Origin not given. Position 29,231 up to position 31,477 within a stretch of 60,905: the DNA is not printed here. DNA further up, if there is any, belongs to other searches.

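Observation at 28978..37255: Tat-exported NarGH-like molybdoenzyme with a copper/polyferredoxin electron-transfer module instead of a haem-b gamma subunit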

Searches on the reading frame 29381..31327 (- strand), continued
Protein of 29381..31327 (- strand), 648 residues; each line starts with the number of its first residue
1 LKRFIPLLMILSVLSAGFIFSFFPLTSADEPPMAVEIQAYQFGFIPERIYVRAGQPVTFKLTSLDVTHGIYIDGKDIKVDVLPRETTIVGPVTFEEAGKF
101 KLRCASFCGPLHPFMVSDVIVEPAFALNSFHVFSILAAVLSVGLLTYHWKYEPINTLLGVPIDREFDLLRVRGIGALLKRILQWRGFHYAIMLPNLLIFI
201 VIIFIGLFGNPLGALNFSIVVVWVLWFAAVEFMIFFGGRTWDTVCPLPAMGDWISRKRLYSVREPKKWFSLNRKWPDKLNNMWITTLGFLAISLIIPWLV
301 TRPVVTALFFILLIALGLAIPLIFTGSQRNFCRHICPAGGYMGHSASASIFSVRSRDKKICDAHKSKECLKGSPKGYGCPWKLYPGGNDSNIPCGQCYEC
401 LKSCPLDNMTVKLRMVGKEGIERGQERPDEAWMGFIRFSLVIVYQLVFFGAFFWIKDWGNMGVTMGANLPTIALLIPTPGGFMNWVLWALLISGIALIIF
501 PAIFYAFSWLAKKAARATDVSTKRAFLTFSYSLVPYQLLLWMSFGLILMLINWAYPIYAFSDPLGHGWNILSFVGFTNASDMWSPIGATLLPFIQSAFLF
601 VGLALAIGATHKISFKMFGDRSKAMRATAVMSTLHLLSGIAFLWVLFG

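Call 20: search_protein_families(library=pfam, proteins=[L015:17212-18093:+, L036:9017-9868:+, L062:9153-9905:+, L017:1751-2440:+, L039:7836-8501:+, L039:6075-7772:+, L001:7438-9444:+, L001:12425-12904:+, L042:8443-9273:+, L042:7757-8440:+], max_evalue=0.01)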
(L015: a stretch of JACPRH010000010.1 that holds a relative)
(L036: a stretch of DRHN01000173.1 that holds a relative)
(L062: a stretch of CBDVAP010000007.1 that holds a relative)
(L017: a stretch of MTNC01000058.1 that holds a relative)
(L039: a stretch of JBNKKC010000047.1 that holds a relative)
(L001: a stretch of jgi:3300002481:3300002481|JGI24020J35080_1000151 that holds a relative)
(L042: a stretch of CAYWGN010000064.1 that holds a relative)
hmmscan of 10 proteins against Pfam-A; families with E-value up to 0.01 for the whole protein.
L015:17212-18093:+ (293 aa): 1 family
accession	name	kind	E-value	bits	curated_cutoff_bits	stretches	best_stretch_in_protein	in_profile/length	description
PF09459.16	EB_dh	-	2.1e-24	87.3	33.3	1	49-283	2-236/236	Ethylbenzene dehydrogenase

L036:9017-9868:+ (283 aa): 1 family
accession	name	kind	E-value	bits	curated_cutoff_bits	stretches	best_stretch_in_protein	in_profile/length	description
PF09459.16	EB_dh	-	2.3e-25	90.4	33.3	1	62-273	3-236/236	Ethylbenzene dehydrogenase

L062:9153-9905:+ (250 aa): 1 family
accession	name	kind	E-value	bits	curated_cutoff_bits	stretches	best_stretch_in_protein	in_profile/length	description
PF09459.16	EB_dh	-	5.2e-23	82.7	33.3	1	58-239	1-236/236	Ethylbenzene dehydrogenase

L017:1751-2440:+ (229 aa): 1 family
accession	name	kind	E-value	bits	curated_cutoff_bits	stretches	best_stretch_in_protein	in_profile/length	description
PF09459.16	EB_dh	-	2.9e-26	93.4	33.3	2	33-143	3-126/236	Ethylbenzene dehydrogenase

L039:7836-8501:+ (221 aa): 3 families
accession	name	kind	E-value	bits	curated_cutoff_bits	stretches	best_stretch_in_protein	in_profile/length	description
PF13620.12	CarboxypepD_reg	-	8.6e-05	23.3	32.3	0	173-212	42-82/82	Carboxypeptidase regulatory-like domain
PF00127.26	Copper-bind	-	0.00014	22.6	21.2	1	61-140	4-96/99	Copper binding proteins, plastocyanin/azurin family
PF13715.12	CarbopepD_reg_2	-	0.0089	16.5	32.2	0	173-211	38-76/88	CarboxypepD_reg-like domain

L039:6075-7772:+ (565 aa): 7 families
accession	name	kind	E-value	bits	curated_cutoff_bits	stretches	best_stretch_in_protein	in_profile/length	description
PF14522.11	Cytochrome_C7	-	3.6e-06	27.1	24.8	1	139-234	15-67/67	Cytochrome c7 and related cytochrome c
PF13620.12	CarboxypepD_reg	-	3.3e-05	24.6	32.3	1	48-86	1-44/82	Carboxypeptidase regulatory-like domain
PF13435.11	Cytochrome_C554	-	5.7e-05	24.4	20.8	1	139-233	1-83/84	Cytochrome c554 and c-prime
PF14537.11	Cytochrom_c3_2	-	0.00016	22.5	25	0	139-235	8-66/79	Cytochrome c3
PF13715.12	CarbopepD_reg_2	-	0.0015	19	32.2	1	49-86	1-40/88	CarboxypepD_reg-like domain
PF09699.15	Paired_CXXCH_1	-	0.0023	18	20.6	0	189-202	3-16/41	Doubled CXXCH motif (Paired_CXXCH_1)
PF22113.1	Mtrc-MtrF_II-IV_dom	-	0.0052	16.8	30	0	139-202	122-166/176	Outer membrane cytochrome MtrC/MtrF-like, domains II/IV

L001:7438-9444:+ (668 aa): 2 families
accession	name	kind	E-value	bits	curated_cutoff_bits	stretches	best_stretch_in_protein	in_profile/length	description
PF22665.2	DUF6293_C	-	0.0014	19.4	27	1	628-663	63-98/101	DUF6293 C-terminal winged helix domain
PF12802.13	MarR_2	-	0.0072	16.9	27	0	600-648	11-56/61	MarR family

L001:12425-12904:+ (159 aa): 1 family
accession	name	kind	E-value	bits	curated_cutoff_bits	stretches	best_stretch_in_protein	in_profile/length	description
PF13800.11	Sigma_reg_N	-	0.0017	19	26.3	1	1-70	4-73/91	Sigma factor regulator N-terminal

L042:8443-9273:+ (276 aa): 1 family
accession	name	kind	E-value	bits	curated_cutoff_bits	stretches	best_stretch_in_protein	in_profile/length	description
PF01292.26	Ni_hydr_CYTB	-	1.4e-09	38.5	30.1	1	9-191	1-161/179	Prokaryotic cytochrome b561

L042:7757-8440:+ (227 aa): 2 families
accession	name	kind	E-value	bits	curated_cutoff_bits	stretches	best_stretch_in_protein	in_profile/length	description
PF14537.11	Cytochrom_c3_2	-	0.00014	22.7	25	1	106-165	7-68/79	Cytochrome c3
PF14522.11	Cytochrome_C7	-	0.00042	20.5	24.8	1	114-167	2-54/67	Cytochrome c7 and related cytochrome c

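Call 58: predict_structure(alignment_id=A2)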
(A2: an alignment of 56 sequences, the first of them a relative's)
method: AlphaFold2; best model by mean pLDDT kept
length: 648 residues; sequences in the alignment: 56
mean_pLDDT: 89.8   pTM: 0.92
mean pLDDT of the five models: 89.8, 87.6, 87.3, 86.9, 86.8
residues with pLDDT >= 90: 429; 70-90: 181; 50-70: 37; < 50: 1
segments of 3 or more residues with pLDDT < 50: none
pLDDT, mean of each block of 10 residues (from residue 1): 79 81 68 95 92 93 95 91 95 89 91 91 71 95 96 88 94 94 87 91 96 92 94 92 85 70 57 89 96 94 95 93 81 92 94 91 88 82 80 79 91 93 86 97 94 89 90 93 96 97 98 97 97 97 96 92 84 70 87 95 98 95 97 98 92
secondary structure, 60 per line:
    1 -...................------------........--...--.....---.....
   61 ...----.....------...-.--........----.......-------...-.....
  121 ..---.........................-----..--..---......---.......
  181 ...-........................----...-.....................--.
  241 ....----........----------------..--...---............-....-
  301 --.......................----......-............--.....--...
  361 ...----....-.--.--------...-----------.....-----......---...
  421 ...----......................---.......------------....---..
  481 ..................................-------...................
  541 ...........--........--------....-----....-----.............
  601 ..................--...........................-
elements in order: H2-20 E33-40 E43-45 E48-52 E56-63 E68-72 E79-81 E86-93 E98-104 E116-122 H126-150 E165-167 H174-183 H185-208 H217-237 H240-244 H249-256 H283-294 H296-299 H303-323 H330-335 H337-348 E351-355 H358-363 H368-371 H399-403 E409-414 H418-423 H428-449 H453-459 H472-475 H479-514 H522-551 H554-561 H570-573 H579-582 H588-618 H621-647
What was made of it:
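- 29381..31327 (-): Fusion protein, 648 aa. It has a signal-anchor, an outward-facing CuA cupredoxin domain, a NapH-like 4-TM core with a cytoplasmic Fe-S loop, and a 5-TM C-terminal extension. AF2 pLDDT 89.8 and pTM 0.92 (call 58).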

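Call 60: fold_search(model_id=the predicted structure, library=pdb)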
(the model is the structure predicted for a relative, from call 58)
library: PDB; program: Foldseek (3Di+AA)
matches with E <= 10: 765; with E <= 0.001: 92
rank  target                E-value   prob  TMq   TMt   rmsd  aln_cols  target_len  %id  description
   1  2cua_A                6.7e-07  1.00  0.14  0.72   3.5        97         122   34  THE CUA DOMAIN OF CYTOCHROME BA3 FROM THERMUS THERMOPHILUS (released 1999-05-28)
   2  5u7n_F                1.1e-06  1.00  0.13  0.76   3.6        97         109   34  CRYSTAL STRUCTURE OF A CHIMERIC CUA DOMAIN (SUBUNIT II) OF CYTOCHROME BA3 FROM THERMUS THERMOPHILUS WITH THE AMICYANIN (released 2017-11-22)
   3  5u7n_G                1.1e-06  1.00  0.13  0.74   3.7        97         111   34  CRYSTAL STRUCTURE OF A CHIMERIC CUA DOMAIN (SUBUNIT II) OF CYTOCHROME BA3 FROM THERMUS THERMOPHILUS WITH THE AMICYANIN (released 2017-11-22)
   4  5ndc_B                1.1e-06  1.00  0.14  0.52   3.0        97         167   35  Structure of ba3-type cytochrome c oxidase from Thermus thermophilus by serial femtosecond crystallography (released 2017-08-23)
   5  6pty_A                1.5e-06  1.00  0.14  0.73   4.4       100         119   32  Soluble model of human CuA (Tt3Lh) (released 2019-11-20)
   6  5u7n_A                1.6e-06  1.00  0.13  0.72   3.6        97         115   34  CRYSTAL STRUCTURE OF A CHIMERIC CUA DOMAIN (SUBUNIT II) OF CYTOCHROME BA3 FROM THERMUS THERMOPHILUS WITH THE AMICYANIN (released 2017-11-22)
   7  5u7n_E                1.9e-06  1.00  0.13  0.72   3.7        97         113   35  CRYSTAL STRUCTURE OF A CHIMERIC CUA DOMAIN (SUBUNIT II) OF CYTOCHROME BA3 FROM THERMUS THERMOPHILUS WITH THE AMICYANIN (released 2017-11-22)
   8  5u7n_D                1.9e-06  1.00  0.13  0.71   4.6       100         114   33  CRYSTAL STRUCTURE OF A CHIMERIC CUA DOMAIN (SUBUNIT II) OF CYTOCHROME BA3 FROM THERMUS THERMOPHILUS WITH THE AMICYANIN (released 2017-11-22)
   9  2cua_B                2.0e-06  1.00  0.14  0.67   3.5        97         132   34  THE CUA DOMAIN OF CYTOCHROME BA3 FROM THERMUS THERMOPHILUS (released 1999-05-28)
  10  5u7n_B                2.0e-06  1.00  0.13  0.71   3.6        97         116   34  CRYSTAL STRUCTURE OF A CHIMERIC CUA DOMAIN (SUBUNIT II) OF CYTOCHROME BA3 FROM THERMUS THERMOPHILUS WITH THE AMICYANIN (released 2017-11-22)
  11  2qpe_B                2.1e-06  1.00  0.14  0.52   4.4       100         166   33  An unexpected outcome of surface-engineering an integral membrane protein: Improved crystallization of cytochrome ba3  (released 2007-12-11)
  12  1ehk_B                2.7e-06  1.00  0.14  0.53   2.4        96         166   35  CRYSTAL STRUCTURE OF THE ABERRANT BA3-CYTOCHROME-C OXIDASE FROM THERMUS THERMOPHILUS (released 2001-02-22)
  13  6ptt_A                2.8e-06  1.00  0.14  0.72   3.1        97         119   35  Soluble model of Arabidopsis thaliana CuA (Tt3LAt) (released 2019-11-20)
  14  2fwl_MODEL_1_B        6.1e-06  1.00  0.14  0.65   3.6        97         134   34  The cytochrome c552/CuA complex from Thermus thermophilus (released 2006-03-28)
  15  7deg_B                3.9e-05  1.00  0.13  0.55  10.9       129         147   26  Cryo-EM structure of a heme-copper terminal oxidase dimer provides insights into its catalytic mechanism (released 2021-08-04)
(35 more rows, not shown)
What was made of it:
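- On CuA cupredoxins (COX subunit II / NosZ C-terminal domain): The AF2 domain superposes on the Thermus ba3 CuA domain 2CUA (E 7e-7, TM-score 0.72 normalised to the target, 34% identity) (calls 58, 60).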

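Call 70: find_encoding_contigs(protein=P0079, flank=9000, max_places=2)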
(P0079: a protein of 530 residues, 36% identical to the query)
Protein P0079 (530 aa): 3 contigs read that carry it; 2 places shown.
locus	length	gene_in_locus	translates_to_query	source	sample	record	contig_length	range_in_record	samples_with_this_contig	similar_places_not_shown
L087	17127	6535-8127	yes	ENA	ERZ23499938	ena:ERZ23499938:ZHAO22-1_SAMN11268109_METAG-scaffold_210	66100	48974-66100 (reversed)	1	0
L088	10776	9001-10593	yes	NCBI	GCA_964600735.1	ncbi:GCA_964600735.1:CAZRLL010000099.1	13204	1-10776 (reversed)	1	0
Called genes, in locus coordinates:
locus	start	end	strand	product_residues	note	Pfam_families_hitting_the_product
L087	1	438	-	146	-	?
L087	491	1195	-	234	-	PF00106:adh_short, PF08659:KR, PF13561:adh_short_C2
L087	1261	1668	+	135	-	PF04677:CwfJ_C_1 (weak), PF11969:DcpS_C, PF01230:HIT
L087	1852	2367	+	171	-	PF00578:AhpC-TSA, PF08534:Redoxin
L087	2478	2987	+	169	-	-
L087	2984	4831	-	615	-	-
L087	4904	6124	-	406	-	-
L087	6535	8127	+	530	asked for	PF12801:Fer4_5 (weak)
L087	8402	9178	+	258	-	-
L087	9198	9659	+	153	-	PF07690:MFS_1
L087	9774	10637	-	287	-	PF12146:Hydrolase_4, PF00561:Abhydrolase_1, PF12697:Abhydrolase_6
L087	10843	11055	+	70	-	-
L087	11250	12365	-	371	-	PF07719:TPR_2 (faint), PF13181:TPR_8 (faint), PF13424:TPR_12 (faint), PF13428:TPR_14 (faint), PF00515:TPR_1 (faint), PF13414:TPR_11 (faint), PF12895:ANAPC3 (faint), PF14559:TPR_19 (faint)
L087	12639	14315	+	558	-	PF03901:Glyco_transf_22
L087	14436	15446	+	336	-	PF04138:GtrA_DPMS_TM, PF13489:Methyltransf_23, PF13847:Methyltransf_31, PF08241:Methyltransf_11, PF08242:Methyltransf_12, PF13649:Methyltransf_25 (weak)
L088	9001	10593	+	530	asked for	PF12801:Fer4_5 (weak)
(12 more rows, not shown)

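Call 71: find_encoding_contigs(protein=P0073, flank=9000, max_places=2)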
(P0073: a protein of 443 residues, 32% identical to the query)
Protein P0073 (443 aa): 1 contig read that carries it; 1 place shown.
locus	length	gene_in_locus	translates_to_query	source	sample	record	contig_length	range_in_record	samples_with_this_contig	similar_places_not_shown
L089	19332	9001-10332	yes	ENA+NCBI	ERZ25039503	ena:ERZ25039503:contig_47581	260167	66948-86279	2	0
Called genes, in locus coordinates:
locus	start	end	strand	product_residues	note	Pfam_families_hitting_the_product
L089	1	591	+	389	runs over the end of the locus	-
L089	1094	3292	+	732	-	PF00122:E1-E2_ATPase, PF00702:Hydrolase, PF12710:HAD (faint), PF08282:Hydrolase_3 (faint)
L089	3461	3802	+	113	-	-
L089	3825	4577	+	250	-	PF09858:DUF2085 (weak)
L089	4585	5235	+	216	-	PF00072:Response_reg, PF00196:GerE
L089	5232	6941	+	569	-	PF07730:HisKA_3, PF13581:HATPase_c_2 (faint), PF02518:HATPase_c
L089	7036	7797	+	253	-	PF02683:DsbD_TM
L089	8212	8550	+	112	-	PF13798:PCYCGC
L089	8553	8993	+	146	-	PF13473:Cupredoxin_1, PF00116:COX2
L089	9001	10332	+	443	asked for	PF12801:Fer4_5 (weak)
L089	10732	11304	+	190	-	PF00034:Cytochrom_C, PF13442:Cytochrome_CBB3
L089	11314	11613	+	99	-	-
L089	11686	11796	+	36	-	-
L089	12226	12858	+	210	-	-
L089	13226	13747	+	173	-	-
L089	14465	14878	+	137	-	PF18291:HU-HIG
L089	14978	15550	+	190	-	-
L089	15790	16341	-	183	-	-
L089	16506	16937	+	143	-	PF02384:N6_Mtase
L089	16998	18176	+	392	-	PF00665:rve, PF22483:Mu-transpos_C_2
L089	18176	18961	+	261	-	PF01695:IstB_IS21, PF00308:Bac_DnaA, PF20720:nSTAND3 (weak), PF00004:AAA (weak)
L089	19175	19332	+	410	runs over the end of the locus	PF18766:SWI2_SNF2, PF22679:T1R_D3-like, PF11867:T1RH-like_C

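Call 72: find_encoding_contigs(protein=P0062, flank=10000, max_places=2)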
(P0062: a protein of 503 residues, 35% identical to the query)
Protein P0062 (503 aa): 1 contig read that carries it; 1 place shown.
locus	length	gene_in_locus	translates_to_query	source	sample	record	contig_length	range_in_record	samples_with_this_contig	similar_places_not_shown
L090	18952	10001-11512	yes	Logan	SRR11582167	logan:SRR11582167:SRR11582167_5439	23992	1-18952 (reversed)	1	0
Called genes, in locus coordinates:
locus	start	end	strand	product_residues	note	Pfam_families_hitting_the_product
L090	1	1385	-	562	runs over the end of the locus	-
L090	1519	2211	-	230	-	PF03167:UDG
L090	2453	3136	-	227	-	PF04967:HTH_10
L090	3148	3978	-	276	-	PF12679:ABC2_membrane_2, PF12698:ABC2_membrane_3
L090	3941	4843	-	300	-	PF02463:SMC_N (weak), PF00005:ABC_tran, PF13304:AAA_21 (faint)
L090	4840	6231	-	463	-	PF05048:NosD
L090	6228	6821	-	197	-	-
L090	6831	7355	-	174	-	PF05573:NosL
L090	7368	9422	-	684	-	PF18764:nos_propeller, PF13473:Cupredoxin_1 (weak)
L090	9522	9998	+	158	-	PF13473:Cupredoxin_1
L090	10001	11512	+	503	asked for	PF12801:Fer4_5 (weak)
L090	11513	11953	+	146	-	PF13473:Cupredoxin_1, PF00116:COX2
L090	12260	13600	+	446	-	PF00206:Lyase_1, PF10415:FumaraseC_C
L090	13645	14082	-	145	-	PF01850:PIN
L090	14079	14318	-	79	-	-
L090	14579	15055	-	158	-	PF00075:RNase_H (weak), PF13456:RVT_3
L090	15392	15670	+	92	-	-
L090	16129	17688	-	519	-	PF01565:FAD_binding_4, PF02913:FAD-oxidase_C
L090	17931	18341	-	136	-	-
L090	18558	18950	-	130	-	?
